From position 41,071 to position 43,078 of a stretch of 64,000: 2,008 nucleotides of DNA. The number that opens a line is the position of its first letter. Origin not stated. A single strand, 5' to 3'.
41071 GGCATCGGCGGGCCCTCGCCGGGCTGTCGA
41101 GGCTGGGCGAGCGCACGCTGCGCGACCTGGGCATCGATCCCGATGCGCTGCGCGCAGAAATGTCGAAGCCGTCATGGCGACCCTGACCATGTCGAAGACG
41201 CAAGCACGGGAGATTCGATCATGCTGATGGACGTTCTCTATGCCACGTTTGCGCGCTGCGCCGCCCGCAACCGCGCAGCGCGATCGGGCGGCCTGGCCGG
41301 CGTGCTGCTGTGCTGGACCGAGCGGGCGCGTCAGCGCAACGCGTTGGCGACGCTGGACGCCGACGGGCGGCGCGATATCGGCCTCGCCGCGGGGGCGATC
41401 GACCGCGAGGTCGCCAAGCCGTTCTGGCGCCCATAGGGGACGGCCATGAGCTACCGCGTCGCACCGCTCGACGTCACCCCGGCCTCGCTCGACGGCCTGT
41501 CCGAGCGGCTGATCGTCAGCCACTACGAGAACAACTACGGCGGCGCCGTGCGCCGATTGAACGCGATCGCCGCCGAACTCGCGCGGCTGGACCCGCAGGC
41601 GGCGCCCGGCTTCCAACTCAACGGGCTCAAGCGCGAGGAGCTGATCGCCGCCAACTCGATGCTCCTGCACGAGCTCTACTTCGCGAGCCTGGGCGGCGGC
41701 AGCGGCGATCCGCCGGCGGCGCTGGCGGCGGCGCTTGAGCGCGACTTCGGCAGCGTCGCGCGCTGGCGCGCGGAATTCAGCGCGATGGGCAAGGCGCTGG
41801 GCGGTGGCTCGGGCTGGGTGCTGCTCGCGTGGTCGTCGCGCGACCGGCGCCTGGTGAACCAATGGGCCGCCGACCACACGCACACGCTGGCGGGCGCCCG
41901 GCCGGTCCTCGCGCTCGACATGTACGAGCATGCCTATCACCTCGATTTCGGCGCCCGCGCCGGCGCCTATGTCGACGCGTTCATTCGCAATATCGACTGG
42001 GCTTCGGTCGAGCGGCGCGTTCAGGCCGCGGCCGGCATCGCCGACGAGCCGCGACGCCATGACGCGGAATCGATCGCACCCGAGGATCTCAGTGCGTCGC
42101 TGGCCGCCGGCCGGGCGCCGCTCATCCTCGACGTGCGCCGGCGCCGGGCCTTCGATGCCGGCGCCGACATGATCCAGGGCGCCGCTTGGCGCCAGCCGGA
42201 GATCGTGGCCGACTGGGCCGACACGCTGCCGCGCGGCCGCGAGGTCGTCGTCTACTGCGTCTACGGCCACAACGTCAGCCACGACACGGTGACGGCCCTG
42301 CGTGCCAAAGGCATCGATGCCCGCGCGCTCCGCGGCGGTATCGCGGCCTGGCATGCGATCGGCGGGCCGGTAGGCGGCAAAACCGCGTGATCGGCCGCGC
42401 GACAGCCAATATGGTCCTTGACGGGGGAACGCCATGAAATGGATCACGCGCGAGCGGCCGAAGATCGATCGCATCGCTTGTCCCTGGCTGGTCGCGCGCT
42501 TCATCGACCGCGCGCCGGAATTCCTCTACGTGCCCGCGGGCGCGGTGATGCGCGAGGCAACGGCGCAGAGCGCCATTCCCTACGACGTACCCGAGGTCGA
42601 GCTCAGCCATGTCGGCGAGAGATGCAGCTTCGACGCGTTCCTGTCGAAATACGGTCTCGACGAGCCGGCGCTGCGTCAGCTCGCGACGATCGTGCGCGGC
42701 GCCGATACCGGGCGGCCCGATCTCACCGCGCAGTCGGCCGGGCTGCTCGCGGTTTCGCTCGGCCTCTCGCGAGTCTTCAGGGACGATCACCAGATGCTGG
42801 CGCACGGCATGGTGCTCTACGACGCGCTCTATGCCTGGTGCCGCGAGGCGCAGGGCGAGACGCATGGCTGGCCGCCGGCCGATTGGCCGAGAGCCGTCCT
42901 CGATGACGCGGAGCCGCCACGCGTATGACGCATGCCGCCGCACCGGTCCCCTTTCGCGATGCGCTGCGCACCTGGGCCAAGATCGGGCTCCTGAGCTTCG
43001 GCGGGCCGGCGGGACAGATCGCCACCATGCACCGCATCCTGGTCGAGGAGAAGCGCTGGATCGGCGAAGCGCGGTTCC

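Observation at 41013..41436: Two tandem DUF1127 mini-proteins, one missed by the ORF track, embedded in the chr cluster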

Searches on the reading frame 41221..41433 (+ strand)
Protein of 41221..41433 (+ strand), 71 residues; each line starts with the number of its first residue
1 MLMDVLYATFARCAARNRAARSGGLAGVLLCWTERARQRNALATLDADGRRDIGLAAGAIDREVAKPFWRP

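Call 3: search_protein_families(library=pfam, proteins=[window:41221-41433:+], max_evalue=1)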
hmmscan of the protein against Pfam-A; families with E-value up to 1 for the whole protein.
seq(71 aa): 1 family
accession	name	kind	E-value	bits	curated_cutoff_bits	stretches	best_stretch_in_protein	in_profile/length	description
PF06568.16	DUF1127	-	3e-05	24.1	23.3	1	32-60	8-36/37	Domain of unknown function (DUF1127)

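Call 4: search_protein_families(library=ncbifam, proteins=[window:41221-41433:+], max_evalue=1)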
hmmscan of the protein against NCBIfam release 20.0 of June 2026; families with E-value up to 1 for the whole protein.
seq(71 aa): 0 families

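Call 8: find_encoding_contigs(protein=window:41221-41433:+, flank=6000, max_places=6)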
Protein seq(71 aa) (71 aa): 1 contig read that carries it; 1 place shown.
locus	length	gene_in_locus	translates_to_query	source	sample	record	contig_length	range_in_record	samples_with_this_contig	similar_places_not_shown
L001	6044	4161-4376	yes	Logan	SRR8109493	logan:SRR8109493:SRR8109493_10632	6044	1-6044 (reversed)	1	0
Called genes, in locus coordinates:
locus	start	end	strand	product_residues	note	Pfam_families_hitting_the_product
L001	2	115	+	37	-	?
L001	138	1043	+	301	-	PF00800:PDT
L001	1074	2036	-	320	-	PF09296:NUDIX-like, PF09297:Zn_ribbon_NUD, PF00293:NUDIX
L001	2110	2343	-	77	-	PF00583:Acetyltransf_1, PF13508:Acetyltransf_7 (weak)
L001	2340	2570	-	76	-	-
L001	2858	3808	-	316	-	PF20229:ChrB_N, PF09828:ChrB_C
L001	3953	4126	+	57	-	-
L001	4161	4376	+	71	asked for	PF06568:YjiS-like (weak)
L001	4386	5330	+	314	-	PF02777:Sod_Fe_C, PF00581:Rhodanese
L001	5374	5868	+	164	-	PF09828:ChrB_C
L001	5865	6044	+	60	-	?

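Call 10: find_homologous_proteins(query=window:41221-41433:+, max_evalue=0.001)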
Query seq(71 aa) (71 aa): 9 proteins with E <= 0.001 among 31 candidates.
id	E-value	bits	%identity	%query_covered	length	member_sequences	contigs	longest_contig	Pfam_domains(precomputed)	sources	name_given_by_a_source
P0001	3.5e-39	149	100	100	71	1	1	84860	PF06568.17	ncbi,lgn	-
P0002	6.7e-9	53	67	63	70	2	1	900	PF06568.17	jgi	jgi:uncharacterized protein YjiS (DUF1127 family)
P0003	1.3e-7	49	48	96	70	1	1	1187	PF06568.17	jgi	jgi:uncharacterized protein YjiS (DUF1127 family)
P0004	1.3e-6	46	49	93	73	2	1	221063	PF06568.17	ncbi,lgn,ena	-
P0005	1.8e-5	43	50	68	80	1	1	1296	PF06568.17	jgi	jgi:uncharacterized protein YjiS (DUF1127 family)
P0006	2.8e-5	42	50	68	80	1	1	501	PF06568.17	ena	-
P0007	3.3e-5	42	62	55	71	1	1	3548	PF06568.17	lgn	-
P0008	9.5e-5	40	52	65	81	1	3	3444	PF06568.17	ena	-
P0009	1.5e-4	40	56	61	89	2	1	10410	PF06568.17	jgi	jgi:uncharacterized protein YjiS (DUF1127 family)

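Call 12: find_encoding_contigs(protein=P0004, flank=6000, max_places=3)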
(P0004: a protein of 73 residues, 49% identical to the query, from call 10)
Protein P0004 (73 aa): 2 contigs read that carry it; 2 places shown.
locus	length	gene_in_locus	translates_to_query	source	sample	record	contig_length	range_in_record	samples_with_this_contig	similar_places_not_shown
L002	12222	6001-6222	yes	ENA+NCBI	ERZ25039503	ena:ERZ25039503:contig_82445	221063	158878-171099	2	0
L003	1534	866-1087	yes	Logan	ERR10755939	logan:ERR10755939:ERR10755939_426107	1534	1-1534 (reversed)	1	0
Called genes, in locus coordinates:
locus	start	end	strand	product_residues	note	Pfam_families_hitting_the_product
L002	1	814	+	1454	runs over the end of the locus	PF05170:AsmA, PF05359:DUF748, PF13116:YhdP (faint), PF05170:AsmA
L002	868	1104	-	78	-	PF13467:RHH_4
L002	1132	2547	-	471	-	PF00206:Lyase_1, PF10415:FumaraseC_C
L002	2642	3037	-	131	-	PF04993:TfoX_N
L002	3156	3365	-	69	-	-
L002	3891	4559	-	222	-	PF04386:SspB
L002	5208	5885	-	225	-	PF12840:HTH_20, PF01022:HTH_5 (weak)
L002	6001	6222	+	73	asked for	PF06568:YjiS-like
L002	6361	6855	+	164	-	PF01641:SelR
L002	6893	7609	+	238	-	PF01625:PMSR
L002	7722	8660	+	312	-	PF02511:Thy1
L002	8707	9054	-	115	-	PF10609:ParA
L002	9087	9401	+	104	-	-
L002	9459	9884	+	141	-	-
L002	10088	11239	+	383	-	PF12221:HflK_N (weak), PF01145:Band_7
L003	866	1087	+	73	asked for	PF06568:YjiS-like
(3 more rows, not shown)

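Call 13: find_encoding_contigs(protein=P0009, flank=6000, max_places=3)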
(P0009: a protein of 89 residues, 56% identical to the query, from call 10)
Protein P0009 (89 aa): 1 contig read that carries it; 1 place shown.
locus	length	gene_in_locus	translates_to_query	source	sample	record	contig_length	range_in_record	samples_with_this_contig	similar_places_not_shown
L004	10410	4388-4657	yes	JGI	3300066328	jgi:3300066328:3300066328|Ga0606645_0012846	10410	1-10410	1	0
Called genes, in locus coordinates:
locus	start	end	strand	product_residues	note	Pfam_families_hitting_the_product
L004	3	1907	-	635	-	?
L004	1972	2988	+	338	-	PF02826:2-Hacid_dh_C (weak), PF03446:NAD_binding_2, PF00393:6PGD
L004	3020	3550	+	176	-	PF13238:AAA_18 (weak), PF13671:AAA_33 (weak), PF01202:SKI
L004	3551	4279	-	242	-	PF01022:HTH_5 (weak), PF12840:HTH_20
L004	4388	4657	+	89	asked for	PF06568:YjiS-like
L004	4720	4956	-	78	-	PF02954:HTH_8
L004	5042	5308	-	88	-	PF03776:MinE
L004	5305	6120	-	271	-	PF00142:Fer4_NifH (faint), PF01656:CbiA, PF02374:ArsA_ATPase (weak), PF06564:CBP_BcsQ, PF09140:MipZ, PF10609:ParA, PF13614:AAA_31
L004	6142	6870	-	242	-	PF03775:MinC_C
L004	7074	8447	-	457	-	PF00158:Sigma54_activat, PF14532:Sigma54_activ_2, PF07728:AAA_5 (weak), PF25601:AAA_lid_14, PF02954:HTH_8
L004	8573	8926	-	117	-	PF01052:FliMN_C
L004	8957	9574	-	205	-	-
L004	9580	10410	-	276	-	?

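Call 14: find_encoding_contigs(protein=P0007, flank=6000, max_places=3)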
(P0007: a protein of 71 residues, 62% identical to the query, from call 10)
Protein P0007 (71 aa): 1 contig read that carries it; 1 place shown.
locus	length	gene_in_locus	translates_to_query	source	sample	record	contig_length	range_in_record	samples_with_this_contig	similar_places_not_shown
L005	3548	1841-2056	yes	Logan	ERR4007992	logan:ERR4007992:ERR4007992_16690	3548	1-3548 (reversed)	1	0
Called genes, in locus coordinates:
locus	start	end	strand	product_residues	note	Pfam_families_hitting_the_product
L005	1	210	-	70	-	?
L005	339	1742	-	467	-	PF00392:GntR, PF00155:Aminotran_1_2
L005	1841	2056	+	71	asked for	PF06568:YjiS-like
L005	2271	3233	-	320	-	PF02353:CMAS (weak), PF13489:Methyltransf_23, PF07021:MetW (weak), PF08241:Methyltransf_11, PF08242:Methyltransf_12, PF13649:Methyltransf_25, PF13847:Methyltransf_31 (weak)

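Call 25: find_encoding_contigs(protein=P0002, flank=6000, max_places=3)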
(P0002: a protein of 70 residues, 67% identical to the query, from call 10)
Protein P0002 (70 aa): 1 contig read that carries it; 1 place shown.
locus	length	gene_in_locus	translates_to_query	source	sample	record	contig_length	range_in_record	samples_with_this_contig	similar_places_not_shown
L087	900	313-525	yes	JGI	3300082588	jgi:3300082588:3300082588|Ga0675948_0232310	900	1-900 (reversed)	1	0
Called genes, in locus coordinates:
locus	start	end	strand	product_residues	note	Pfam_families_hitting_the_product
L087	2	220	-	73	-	?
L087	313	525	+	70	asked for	PF06568:YjiS-like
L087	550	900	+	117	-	?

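Call 26: find_encoding_contigs(protein=P0003, flank=6000, max_places=3)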
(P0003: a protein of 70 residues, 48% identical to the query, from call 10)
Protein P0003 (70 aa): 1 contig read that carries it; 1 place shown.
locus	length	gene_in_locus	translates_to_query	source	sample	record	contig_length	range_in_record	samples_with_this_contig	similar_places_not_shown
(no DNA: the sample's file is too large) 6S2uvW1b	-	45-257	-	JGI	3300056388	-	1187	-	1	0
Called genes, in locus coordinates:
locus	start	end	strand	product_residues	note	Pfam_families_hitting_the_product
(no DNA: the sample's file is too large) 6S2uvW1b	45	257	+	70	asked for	PF06568:YjiS-like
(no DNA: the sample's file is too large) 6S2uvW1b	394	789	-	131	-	PF00691:OmpA (weak)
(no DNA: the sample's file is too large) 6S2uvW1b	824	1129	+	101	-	-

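Call 83: predict_structure(alignment_id=A3)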
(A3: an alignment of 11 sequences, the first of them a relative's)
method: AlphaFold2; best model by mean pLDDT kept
length: 71 residues; sequences in the alignment: 11
mean_pLDDT: 71.1   pTM: 0.40
mean pLDDT of the five models: 71.1, 70.4, 68.8, 67.0, 66.3
residues with pLDDT >= 90: 0; 70-90: 42; 50-70: 28; < 50: 1
segments of 3 or more residues with pLDDT < 50: none
pLDDT, mean of each block of 10 residues (from residue 1): 61 61 72 82 76 75 74 50
secondary structure, 60 per line:
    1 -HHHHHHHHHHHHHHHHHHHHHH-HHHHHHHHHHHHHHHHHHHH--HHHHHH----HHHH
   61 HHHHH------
elements in order: H2-23 H25-44 H47-52 H57-65

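Call 85: fold_search(model_id=the predicted structure, library=pdb)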
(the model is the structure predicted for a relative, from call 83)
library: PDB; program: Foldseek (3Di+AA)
matches with E <= 10: 8; with E <= 0.001: 0
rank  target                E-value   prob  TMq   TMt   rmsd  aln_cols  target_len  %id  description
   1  6eod_B                5.2e+00  0.04  0.31  0.09  14.0        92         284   20  Structure of Reductive Aminase from Aspergillus terreus in complex with NADPH (released 2018-10-31)
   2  6eoi_A                6.5e+00  0.03  0.31  0.09  13.6        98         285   21  Reductive Aminase from Aspergillus terreus in complex with NADPH and ethyl-5-oxohexanoate (released 2018-10-31)
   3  6eod_E                6.9e+00  0.03  0.31  0.09  13.8        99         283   21  Structure of Reductive Aminase from Aspergillus terreus in complex with NADPH (released 2018-10-31)
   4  5ojl                  6.9e+00  0.03  0.30  0.09  13.8        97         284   23  Imine Reductase from Aspergillus terreus in complex with NADPH4 and dibenz[c,e]azepine (released 2018-05-30)
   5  6eod_A                7.9e+00  0.03  0.31  0.09  13.5        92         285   20  Structure of Reductive Aminase from Aspergillus terreus in complex with NADPH (released 2018-10-31)
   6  6eoh_B                7.9e+00  0.03  0.31  0.09  13.7        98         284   21  Reductive Aminase from Aspergillus terreus in complex with NADPH and ethyl levulinate (released 2018-10-31)
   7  6eoh_A                7.9e+00  0.03  0.31  0.09  13.7        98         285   21  Reductive Aminase from Aspergillus terreus in complex with NADPH and ethyl levulinate (released 2018-10-31)
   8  6eod_F                9.1e+00  0.03  0.30  0.10  13.8        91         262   20  Structure of Reductive Aminase from Aspergillus terreus in complex with NADPH (released 2018-10-31)

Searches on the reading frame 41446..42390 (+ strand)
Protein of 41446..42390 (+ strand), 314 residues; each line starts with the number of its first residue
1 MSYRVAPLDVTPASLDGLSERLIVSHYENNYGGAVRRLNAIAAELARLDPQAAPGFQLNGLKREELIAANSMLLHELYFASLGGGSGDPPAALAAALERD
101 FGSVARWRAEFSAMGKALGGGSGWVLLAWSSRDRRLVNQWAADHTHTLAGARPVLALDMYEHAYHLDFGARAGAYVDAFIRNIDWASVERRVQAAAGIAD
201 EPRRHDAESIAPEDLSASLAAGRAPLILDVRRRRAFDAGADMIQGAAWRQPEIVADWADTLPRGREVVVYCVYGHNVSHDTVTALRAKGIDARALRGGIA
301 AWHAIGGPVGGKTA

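Call 3: search_protein_families(library=pfam, proteins=[window:41446-42390:+], max_evalue=1)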
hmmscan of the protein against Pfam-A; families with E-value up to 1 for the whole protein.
window:41446-42390:+ (314 aa): 2 families
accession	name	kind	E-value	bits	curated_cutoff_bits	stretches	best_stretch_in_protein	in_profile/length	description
PF02777.23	Sod_Fe_C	-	3.6e-24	85.2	20.9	1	91-191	3-102/102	Iron/manganese superoxide dismutases, C-terminal domain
PF00581.25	Rhodanese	-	3.1e-08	34.4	22.2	1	212-304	2-101/102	Rhodanese-like domain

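Call 4: search_protein_families(library=ncbifam, proteins=[window:41446-42390:+], max_evalue=1)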
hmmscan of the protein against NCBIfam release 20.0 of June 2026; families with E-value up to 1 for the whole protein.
window:41446-42390:+ (314 aa): 13 families
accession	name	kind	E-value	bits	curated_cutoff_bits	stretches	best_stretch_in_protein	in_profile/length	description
NF033833.0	rhodan_ChrE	equivalog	1.8e-28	98.6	120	1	208-309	3-104/108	rhodanese family chromate resistance protein ChrE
NF041312.1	Superox_dis_Halo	equivalog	6.3e-26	91.6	300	1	18-195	16-191/196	superoxide dismutase [Mn]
NF007832.0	PRK10543.1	equivalog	7.3e-14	51.7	348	1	71-193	70-192/193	superoxide dismutase [Fe]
NF008177.0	PRK10925.1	equivalog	3e-13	50.1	363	1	91-194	97-204/206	superoxide dismutase [Mn]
NF041203.1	rhodanese_LYCAU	equivalog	2.4e-11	43.4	115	1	202-309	15-123/126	rhodanese-related (seleno)protein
NF005902.0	PRK07878.1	equivalog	7.4e-06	25.1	647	1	207-303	286-382/392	adenylyltransferase/sulfurtransferase MoeZ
NF006444.0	PRK08762.1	equivalog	0.00056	18.7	449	1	204-309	11-114/387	molybdopterin-synthase adenylyltransferase MoeB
NF005646.0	PRK07411.1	equivalog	0.0015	17.7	633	1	199-303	273-380/390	molybdopterin-synthase adenylyltransferase MoeB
TIGR03167.1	tRNA_sel_U_synt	equivalog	0.0021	17.5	219.75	1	232-302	45-112/311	tRNA 2-selenouridine(34) synthase MnmH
NF045521.1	rhoda_near_glyco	subfamily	0.011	15.5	145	1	209-309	19-115/144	rhodanese homology domain-containing protein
NF008752.0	PRK11784.1-4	equivalog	0.06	12.1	266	1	262-303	88-129/357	tRNA 2-selenouridine(34) synthase MnmH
NF008750.0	PRK11784.1-2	equivalog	0.062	12.4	241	1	234-301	60-124/346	tRNA 2-selenouridine(34) synthase MnmH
NF008751.0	PRK11784.1-3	equivalog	0.081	12.1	361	1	234-300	62-126/367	tRNA 2-selenouridine(34) synthase MnmH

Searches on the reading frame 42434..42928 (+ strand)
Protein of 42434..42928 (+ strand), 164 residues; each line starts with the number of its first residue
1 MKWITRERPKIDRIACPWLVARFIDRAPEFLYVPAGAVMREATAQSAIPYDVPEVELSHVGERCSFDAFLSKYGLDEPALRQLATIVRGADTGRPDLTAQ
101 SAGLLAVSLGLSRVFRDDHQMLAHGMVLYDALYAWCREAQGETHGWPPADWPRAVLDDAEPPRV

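Call 6: search_protein_families(library=pfam, proteins=[window:42434-42928:+], max_evalue=0.001)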
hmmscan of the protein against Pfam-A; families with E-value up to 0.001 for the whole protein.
window:42434-42928:+ (164 aa): 1 family
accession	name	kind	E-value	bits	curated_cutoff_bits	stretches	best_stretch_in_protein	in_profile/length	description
PF09828.14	ChrB_C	-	1.3e-49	168.4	25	1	3-136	1-132/132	ChrB, C-terminal domain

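Call 29: list_cluster_members(proteins=[P0001, P0010, window:42434-42928:+, window:41446-42390:+])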
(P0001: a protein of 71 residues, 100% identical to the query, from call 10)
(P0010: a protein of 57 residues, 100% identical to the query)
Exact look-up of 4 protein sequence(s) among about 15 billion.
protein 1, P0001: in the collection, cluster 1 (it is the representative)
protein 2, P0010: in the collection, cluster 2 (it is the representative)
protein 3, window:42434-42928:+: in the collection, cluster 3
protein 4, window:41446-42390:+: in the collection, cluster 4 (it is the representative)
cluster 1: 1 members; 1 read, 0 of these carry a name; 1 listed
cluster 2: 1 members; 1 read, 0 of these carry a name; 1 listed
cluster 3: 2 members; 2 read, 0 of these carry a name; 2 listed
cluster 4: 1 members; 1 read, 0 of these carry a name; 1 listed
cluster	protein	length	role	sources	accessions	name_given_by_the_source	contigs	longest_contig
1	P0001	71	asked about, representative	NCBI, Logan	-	-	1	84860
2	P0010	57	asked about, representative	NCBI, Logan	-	-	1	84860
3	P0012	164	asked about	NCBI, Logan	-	-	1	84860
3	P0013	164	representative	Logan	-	-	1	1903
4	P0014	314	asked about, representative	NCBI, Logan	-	-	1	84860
